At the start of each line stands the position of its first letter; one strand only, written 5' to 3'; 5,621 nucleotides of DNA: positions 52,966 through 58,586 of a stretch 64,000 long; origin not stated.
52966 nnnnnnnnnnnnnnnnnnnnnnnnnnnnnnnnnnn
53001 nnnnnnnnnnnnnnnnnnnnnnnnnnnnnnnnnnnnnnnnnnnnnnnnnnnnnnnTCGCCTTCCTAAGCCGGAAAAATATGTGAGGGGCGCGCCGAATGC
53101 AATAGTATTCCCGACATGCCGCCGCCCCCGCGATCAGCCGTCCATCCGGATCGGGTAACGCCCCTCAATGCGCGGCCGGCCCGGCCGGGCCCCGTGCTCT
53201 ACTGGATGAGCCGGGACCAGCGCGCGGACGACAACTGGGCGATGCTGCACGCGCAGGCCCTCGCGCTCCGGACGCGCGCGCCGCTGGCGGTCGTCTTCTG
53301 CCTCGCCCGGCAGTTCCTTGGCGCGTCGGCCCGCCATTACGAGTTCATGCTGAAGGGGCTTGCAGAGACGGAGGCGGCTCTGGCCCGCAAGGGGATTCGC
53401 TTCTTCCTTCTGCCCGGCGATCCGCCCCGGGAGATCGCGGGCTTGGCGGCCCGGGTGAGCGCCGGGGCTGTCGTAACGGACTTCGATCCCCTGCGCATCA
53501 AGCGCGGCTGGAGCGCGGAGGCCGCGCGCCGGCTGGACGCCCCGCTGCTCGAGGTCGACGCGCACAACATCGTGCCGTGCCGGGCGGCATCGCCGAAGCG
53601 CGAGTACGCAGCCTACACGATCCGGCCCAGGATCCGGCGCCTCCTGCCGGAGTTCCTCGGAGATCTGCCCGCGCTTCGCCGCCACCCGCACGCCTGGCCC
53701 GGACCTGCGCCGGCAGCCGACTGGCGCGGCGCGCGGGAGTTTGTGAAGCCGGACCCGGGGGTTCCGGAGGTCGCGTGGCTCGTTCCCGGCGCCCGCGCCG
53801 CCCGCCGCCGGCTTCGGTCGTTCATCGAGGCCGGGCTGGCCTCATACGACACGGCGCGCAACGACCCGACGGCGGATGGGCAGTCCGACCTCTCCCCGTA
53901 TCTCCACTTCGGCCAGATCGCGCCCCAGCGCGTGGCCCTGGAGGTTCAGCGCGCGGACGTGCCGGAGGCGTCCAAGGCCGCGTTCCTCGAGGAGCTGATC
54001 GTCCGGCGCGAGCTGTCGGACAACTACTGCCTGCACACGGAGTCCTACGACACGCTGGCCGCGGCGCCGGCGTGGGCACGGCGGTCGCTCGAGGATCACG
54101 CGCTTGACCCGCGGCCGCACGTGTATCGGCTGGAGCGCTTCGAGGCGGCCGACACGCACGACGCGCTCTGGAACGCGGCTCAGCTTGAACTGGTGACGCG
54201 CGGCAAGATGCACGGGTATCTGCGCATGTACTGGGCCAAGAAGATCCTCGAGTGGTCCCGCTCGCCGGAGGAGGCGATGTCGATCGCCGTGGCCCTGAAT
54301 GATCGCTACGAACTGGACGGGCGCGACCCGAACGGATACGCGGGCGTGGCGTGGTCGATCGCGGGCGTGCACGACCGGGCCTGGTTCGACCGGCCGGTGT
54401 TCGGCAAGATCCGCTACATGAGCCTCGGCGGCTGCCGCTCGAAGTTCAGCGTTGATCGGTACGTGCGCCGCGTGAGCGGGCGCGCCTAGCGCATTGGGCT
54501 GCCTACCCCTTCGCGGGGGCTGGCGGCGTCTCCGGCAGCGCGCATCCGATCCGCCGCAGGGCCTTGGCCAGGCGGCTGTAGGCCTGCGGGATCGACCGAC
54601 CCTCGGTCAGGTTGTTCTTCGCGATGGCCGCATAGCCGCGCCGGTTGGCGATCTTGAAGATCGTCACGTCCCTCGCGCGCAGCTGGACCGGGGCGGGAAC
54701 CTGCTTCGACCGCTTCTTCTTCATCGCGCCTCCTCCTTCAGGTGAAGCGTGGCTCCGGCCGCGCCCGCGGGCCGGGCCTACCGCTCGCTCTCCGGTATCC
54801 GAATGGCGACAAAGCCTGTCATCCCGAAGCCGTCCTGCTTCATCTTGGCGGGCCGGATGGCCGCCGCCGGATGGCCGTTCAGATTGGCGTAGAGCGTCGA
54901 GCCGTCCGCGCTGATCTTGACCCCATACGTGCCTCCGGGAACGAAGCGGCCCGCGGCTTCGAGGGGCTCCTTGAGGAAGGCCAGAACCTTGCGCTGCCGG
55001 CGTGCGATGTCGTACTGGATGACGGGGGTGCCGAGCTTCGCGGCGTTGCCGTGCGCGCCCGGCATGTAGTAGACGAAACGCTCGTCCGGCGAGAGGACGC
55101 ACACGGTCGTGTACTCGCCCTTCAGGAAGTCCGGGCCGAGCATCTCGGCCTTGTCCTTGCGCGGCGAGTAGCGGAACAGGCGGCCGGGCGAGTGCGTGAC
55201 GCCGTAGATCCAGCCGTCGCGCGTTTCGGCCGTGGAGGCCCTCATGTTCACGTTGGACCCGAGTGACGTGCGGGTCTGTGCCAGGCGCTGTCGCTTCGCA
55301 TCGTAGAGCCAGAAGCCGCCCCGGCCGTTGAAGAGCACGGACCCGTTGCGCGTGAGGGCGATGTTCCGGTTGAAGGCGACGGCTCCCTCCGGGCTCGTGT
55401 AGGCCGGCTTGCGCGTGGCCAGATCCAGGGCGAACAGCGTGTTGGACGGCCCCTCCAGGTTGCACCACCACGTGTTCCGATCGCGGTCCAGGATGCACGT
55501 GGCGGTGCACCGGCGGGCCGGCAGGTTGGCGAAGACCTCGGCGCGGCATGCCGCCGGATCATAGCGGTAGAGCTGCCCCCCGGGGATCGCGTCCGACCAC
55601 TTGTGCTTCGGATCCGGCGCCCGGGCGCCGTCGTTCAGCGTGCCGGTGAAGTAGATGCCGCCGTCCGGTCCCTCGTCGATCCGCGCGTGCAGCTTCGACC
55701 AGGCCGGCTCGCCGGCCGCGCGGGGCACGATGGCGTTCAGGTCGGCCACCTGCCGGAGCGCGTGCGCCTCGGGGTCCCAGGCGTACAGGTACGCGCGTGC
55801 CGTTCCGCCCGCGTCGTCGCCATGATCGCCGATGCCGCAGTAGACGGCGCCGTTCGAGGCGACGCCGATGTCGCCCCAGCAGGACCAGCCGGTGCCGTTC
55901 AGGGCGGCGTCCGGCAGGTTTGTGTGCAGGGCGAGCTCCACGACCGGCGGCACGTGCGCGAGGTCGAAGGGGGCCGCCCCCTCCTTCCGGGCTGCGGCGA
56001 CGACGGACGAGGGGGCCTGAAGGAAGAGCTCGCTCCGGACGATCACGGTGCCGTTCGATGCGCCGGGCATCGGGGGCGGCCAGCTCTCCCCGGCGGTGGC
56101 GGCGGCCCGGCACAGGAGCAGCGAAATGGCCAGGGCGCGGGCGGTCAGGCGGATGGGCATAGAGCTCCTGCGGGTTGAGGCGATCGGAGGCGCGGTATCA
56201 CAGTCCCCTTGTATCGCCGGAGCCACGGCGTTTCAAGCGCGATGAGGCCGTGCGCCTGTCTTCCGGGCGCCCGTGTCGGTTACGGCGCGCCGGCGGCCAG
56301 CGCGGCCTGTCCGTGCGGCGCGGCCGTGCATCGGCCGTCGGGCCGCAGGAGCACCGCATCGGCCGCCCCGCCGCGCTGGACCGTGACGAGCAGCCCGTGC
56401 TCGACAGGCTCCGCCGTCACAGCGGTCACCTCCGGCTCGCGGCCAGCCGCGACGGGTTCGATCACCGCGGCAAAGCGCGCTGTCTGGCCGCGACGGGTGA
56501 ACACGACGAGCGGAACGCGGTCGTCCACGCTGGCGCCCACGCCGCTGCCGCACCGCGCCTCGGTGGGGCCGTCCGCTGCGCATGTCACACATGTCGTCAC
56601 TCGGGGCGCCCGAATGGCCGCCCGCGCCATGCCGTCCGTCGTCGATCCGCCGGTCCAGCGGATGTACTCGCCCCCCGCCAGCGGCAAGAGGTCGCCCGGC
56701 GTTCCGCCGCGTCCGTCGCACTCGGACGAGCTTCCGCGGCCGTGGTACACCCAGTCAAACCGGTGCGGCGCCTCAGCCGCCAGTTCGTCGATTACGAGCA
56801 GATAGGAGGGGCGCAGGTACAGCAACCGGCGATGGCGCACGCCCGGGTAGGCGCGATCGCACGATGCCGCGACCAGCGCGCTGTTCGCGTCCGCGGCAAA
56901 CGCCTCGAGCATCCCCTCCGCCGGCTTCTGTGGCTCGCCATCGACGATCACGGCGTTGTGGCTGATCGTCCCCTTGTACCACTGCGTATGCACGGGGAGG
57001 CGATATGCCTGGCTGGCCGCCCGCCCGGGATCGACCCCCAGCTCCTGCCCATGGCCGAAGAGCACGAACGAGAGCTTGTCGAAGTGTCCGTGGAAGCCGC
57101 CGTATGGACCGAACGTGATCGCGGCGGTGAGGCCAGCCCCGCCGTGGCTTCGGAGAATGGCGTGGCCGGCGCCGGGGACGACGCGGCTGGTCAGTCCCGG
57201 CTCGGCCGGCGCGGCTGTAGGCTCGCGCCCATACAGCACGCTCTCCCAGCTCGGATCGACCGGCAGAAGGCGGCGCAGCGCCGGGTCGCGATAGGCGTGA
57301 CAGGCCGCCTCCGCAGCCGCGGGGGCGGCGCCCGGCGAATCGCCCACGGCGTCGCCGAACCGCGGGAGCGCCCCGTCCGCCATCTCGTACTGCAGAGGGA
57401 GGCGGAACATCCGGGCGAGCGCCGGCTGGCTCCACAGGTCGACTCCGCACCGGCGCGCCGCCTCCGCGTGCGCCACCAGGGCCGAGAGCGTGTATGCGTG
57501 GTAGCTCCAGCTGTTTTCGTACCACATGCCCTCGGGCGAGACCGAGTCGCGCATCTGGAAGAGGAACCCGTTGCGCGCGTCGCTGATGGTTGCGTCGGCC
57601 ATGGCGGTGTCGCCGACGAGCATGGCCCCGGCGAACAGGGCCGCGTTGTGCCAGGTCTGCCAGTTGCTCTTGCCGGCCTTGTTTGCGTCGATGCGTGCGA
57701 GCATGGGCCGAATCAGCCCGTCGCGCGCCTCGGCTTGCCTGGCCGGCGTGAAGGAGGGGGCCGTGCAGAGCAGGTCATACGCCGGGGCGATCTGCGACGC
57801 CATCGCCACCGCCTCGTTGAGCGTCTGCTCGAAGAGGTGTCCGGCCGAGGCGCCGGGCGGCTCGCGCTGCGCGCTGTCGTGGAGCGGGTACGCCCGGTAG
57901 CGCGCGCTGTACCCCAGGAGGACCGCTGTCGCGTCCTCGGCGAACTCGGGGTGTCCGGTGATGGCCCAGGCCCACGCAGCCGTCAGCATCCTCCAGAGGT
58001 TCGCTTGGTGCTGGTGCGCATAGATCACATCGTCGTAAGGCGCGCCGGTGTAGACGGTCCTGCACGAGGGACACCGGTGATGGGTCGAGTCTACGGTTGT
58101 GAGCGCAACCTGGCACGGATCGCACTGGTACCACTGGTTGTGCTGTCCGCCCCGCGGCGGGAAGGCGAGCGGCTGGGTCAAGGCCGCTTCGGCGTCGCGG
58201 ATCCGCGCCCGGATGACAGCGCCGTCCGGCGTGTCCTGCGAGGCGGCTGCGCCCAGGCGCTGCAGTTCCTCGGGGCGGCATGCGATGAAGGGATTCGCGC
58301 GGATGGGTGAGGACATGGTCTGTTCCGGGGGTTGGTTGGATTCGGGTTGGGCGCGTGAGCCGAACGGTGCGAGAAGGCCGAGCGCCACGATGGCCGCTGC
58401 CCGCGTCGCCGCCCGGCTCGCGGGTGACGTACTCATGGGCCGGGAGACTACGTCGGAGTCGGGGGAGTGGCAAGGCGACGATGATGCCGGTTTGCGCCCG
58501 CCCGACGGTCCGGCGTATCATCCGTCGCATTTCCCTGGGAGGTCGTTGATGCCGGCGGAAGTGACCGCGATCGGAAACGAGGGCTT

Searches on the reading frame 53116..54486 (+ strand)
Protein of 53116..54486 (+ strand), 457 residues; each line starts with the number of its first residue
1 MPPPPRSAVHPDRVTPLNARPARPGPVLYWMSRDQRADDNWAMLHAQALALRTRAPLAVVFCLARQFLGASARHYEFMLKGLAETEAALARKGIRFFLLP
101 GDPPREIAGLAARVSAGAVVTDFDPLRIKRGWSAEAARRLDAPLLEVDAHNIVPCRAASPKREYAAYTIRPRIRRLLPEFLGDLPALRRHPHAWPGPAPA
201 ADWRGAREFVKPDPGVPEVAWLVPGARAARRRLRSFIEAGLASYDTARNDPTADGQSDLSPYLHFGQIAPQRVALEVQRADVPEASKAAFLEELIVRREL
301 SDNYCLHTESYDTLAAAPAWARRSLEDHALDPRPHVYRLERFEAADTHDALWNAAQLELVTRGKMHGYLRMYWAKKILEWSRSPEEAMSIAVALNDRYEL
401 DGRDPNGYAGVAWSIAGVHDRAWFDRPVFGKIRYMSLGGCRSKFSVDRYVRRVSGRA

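Call 10: search_protein_families(library=pfam, proteins=[window:53116-54486:+], max_evalue=0.001)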
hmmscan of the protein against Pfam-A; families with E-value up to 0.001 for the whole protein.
window:53116-54486:+ (457 aa): 1 family
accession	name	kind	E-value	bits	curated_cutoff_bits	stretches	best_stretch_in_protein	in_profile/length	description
PF00875.24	DNA_photolyase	-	7e-32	111.1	26.6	1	27-186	1-162/164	DNA photolyase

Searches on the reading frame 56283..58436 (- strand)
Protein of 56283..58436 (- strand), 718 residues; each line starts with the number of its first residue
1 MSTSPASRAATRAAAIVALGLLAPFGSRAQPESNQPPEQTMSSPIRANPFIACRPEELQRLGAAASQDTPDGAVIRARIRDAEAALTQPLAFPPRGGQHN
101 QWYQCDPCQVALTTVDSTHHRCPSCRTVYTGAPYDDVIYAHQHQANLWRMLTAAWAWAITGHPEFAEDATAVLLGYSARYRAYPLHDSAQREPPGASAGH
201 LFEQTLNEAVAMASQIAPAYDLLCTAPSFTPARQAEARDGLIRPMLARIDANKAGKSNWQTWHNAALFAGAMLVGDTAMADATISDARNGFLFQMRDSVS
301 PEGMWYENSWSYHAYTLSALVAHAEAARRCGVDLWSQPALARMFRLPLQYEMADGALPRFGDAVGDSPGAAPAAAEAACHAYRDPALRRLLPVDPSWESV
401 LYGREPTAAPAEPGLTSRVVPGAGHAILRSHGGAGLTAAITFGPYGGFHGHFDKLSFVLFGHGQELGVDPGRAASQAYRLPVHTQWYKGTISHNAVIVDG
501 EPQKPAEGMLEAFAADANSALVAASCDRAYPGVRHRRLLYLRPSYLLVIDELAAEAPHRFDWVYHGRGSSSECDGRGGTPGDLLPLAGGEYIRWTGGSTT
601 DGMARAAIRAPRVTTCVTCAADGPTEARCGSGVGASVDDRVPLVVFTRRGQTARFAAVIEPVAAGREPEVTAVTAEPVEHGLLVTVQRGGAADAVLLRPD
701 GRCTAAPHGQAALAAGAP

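Call 10: search_protein_families(library=pfam, proteins=[window:56283-58436:-], max_evalue=0.001)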
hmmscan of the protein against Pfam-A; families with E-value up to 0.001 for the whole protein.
window:56283-58436:- (718 aa): 2 families
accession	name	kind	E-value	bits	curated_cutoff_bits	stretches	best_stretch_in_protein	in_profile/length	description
PF07940.18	Hepar_II_III_C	-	1.1e-23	84.5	24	1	416-567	5-166/237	Heparinase II/III-like, C-terminal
PF05426.18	Alginate_lyase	-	2.9e-15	56.9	22.2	1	151-349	63-267/275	Alginate lyase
